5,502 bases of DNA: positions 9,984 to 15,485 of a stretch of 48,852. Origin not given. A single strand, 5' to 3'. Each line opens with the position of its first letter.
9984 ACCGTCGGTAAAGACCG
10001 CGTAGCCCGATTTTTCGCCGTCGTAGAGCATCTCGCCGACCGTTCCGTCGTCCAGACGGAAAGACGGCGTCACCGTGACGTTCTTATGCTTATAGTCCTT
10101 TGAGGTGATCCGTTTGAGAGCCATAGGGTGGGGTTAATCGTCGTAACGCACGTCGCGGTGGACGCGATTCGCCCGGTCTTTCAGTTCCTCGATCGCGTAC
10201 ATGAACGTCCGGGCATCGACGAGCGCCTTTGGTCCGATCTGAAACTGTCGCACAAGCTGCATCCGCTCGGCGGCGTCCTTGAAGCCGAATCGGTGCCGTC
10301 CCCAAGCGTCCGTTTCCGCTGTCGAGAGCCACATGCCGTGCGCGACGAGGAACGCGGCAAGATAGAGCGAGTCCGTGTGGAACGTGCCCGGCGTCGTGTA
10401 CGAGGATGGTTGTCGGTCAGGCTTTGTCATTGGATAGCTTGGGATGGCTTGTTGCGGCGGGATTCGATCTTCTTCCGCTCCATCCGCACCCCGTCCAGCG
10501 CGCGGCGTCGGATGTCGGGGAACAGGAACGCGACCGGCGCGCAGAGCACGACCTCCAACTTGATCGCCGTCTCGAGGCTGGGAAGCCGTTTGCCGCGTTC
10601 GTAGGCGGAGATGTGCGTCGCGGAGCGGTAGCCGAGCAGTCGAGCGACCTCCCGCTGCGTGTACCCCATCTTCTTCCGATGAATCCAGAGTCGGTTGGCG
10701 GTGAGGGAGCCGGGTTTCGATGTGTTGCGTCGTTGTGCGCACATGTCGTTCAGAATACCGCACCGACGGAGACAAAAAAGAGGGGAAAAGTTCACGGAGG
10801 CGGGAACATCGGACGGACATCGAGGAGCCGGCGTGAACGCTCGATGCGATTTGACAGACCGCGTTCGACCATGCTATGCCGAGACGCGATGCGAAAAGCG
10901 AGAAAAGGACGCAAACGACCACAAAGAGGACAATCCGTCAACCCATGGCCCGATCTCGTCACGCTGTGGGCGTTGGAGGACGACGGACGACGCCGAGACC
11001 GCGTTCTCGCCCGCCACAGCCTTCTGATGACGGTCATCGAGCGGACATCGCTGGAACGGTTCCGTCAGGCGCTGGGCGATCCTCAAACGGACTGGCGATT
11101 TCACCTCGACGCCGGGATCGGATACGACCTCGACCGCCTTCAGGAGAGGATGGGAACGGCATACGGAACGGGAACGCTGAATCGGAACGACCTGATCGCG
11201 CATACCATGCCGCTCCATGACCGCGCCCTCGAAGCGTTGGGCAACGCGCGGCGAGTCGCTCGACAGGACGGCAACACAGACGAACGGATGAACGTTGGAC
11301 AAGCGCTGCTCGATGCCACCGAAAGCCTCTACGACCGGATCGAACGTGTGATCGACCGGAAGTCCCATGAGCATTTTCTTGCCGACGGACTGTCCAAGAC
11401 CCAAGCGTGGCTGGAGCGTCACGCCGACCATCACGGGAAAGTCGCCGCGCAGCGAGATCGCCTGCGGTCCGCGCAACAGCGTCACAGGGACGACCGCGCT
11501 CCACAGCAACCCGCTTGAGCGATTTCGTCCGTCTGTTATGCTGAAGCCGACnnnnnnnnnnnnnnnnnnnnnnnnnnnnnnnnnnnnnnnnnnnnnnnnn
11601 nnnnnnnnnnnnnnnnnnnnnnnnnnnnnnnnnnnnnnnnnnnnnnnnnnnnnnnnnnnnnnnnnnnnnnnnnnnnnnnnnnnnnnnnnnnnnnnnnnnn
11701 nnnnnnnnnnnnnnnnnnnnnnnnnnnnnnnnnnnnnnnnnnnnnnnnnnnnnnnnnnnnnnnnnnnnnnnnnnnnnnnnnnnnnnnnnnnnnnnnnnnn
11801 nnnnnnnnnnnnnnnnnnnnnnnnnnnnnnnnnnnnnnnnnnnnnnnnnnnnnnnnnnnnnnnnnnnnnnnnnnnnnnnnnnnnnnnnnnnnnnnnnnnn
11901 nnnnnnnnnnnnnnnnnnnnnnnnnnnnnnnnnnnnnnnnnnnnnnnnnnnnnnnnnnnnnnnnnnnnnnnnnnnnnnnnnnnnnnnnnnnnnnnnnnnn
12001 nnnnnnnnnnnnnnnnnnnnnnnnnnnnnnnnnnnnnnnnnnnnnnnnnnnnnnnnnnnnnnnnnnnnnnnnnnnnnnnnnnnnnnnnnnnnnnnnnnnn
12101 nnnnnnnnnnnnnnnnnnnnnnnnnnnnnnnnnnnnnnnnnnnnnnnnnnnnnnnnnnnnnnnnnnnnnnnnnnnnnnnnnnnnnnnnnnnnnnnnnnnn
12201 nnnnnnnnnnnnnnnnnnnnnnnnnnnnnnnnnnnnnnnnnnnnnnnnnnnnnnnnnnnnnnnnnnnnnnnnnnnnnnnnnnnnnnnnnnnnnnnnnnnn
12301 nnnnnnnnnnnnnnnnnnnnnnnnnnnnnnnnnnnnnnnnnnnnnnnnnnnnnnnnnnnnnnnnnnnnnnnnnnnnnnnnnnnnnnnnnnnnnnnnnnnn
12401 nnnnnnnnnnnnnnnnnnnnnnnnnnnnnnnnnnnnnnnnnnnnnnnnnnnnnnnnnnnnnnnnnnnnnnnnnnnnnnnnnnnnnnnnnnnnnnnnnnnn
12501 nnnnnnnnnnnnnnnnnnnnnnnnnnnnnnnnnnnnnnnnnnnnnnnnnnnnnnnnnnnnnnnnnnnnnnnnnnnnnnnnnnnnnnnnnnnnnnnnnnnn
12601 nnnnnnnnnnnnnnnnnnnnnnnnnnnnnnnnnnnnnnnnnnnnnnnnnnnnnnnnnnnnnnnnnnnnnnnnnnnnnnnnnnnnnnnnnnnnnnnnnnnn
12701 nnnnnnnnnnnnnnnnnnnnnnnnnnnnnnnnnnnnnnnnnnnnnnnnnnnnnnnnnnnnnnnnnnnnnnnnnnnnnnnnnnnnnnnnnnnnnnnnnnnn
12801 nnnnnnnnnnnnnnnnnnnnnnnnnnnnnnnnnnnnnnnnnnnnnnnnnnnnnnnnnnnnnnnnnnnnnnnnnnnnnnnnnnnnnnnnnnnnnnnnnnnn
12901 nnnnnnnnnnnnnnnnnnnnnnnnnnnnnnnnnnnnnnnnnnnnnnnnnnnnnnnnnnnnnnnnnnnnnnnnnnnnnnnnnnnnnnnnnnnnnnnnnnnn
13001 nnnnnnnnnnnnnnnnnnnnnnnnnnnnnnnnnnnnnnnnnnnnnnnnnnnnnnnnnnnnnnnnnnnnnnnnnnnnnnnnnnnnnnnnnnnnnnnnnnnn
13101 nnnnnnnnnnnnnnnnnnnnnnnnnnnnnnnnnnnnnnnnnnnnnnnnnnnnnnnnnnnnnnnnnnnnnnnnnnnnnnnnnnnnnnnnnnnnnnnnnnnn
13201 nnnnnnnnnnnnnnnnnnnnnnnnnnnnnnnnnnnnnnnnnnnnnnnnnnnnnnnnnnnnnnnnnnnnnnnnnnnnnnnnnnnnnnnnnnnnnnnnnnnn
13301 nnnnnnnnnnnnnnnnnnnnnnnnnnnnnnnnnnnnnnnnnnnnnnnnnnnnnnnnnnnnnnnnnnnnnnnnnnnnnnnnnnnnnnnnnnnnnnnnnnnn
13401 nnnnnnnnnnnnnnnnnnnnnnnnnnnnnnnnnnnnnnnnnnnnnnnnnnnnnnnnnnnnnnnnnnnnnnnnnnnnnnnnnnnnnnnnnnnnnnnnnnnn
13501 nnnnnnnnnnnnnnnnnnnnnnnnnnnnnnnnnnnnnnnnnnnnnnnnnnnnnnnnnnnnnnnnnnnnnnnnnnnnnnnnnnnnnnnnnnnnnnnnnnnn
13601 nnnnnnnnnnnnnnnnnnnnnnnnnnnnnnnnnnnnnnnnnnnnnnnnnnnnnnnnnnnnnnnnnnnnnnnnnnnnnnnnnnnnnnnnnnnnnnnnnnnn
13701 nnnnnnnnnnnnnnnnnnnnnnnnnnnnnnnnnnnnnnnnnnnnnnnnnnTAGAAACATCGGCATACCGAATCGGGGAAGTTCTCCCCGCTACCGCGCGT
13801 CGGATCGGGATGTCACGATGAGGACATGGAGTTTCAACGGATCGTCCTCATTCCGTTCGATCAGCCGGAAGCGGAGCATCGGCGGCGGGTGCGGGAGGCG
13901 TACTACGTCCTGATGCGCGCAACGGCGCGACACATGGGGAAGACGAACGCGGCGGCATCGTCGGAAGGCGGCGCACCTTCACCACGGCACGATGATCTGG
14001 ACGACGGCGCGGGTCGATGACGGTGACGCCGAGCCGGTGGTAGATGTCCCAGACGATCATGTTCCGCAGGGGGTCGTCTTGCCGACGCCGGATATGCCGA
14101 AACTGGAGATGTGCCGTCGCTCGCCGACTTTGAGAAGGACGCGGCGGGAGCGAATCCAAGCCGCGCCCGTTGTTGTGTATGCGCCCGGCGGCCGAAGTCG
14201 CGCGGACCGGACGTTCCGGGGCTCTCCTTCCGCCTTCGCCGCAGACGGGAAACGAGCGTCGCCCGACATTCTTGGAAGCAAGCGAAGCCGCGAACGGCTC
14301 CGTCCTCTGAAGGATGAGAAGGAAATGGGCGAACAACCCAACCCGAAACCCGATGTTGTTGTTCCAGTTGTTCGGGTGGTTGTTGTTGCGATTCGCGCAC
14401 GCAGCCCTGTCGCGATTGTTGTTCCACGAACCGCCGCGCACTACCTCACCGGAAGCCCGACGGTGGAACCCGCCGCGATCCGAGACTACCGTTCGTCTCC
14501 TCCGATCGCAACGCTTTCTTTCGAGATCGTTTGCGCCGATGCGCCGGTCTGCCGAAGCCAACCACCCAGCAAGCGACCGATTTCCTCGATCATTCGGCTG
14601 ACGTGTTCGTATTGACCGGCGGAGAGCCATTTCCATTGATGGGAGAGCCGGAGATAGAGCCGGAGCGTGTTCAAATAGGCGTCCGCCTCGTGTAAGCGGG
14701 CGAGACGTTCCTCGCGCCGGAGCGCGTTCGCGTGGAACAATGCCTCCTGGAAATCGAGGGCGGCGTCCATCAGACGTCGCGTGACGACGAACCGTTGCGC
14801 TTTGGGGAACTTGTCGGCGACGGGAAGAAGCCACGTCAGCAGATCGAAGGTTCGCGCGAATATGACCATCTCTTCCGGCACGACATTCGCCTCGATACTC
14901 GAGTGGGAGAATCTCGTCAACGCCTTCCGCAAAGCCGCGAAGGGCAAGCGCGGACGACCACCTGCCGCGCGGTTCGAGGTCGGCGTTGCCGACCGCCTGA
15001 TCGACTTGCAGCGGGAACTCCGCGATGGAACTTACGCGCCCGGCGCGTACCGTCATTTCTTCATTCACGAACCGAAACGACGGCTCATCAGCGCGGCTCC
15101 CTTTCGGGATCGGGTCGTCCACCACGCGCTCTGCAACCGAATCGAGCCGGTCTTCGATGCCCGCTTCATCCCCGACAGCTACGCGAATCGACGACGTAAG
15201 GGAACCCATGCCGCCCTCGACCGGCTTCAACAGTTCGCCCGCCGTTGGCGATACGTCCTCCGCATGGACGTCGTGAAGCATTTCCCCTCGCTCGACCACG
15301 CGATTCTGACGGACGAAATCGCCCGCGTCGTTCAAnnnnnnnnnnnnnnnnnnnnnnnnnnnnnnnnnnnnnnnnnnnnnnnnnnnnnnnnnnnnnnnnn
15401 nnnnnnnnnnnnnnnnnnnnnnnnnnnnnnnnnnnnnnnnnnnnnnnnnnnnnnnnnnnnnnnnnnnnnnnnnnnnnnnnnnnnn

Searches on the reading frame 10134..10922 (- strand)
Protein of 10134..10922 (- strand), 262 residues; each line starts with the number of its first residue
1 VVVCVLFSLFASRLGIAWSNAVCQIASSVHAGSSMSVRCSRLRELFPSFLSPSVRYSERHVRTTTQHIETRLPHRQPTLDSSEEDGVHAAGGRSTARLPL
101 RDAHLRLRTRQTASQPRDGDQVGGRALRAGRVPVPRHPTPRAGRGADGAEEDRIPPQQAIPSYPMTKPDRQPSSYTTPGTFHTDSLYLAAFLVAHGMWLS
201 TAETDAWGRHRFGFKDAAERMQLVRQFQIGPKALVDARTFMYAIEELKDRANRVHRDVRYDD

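Call 28: search_protein_families(library=pfam, proteins=[window:10134-10922:-], max_evalue=0.001)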
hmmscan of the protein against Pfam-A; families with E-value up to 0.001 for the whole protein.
window:10134-10922:- (262 aa): 1 family
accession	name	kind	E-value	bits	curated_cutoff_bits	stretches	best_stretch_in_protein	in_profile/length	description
PF18903.5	DUF5659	-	0.0002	21.6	23.6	1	180-250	3-72/75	Domain of unknown function (DUF5659)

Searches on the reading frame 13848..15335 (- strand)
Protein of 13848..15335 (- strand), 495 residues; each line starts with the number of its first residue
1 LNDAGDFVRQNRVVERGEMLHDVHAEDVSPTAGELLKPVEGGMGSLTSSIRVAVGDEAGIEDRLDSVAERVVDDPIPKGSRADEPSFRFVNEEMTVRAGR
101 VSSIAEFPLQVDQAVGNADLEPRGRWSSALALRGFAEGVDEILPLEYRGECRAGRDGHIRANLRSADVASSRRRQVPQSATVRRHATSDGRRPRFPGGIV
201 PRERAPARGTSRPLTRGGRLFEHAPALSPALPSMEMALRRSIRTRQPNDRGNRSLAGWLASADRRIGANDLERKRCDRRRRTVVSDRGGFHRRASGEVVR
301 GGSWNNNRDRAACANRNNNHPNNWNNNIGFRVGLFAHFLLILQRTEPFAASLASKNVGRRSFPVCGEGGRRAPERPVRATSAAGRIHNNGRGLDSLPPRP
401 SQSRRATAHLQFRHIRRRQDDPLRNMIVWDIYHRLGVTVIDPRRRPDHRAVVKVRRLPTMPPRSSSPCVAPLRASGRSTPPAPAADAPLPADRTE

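Call 28: search_protein_families(library=pfam, proteins=[window:13848-15335:-], max_evalue=0.001)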
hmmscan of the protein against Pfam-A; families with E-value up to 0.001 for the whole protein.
window:13848-15335:- (495 aa): 1 family
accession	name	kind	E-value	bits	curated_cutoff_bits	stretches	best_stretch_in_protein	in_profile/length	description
PF03781.23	FGE-sulfatase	-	0.00022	21.4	23.3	1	284-332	202-253/255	Sulfatase-modifying factor enzyme 1-like domain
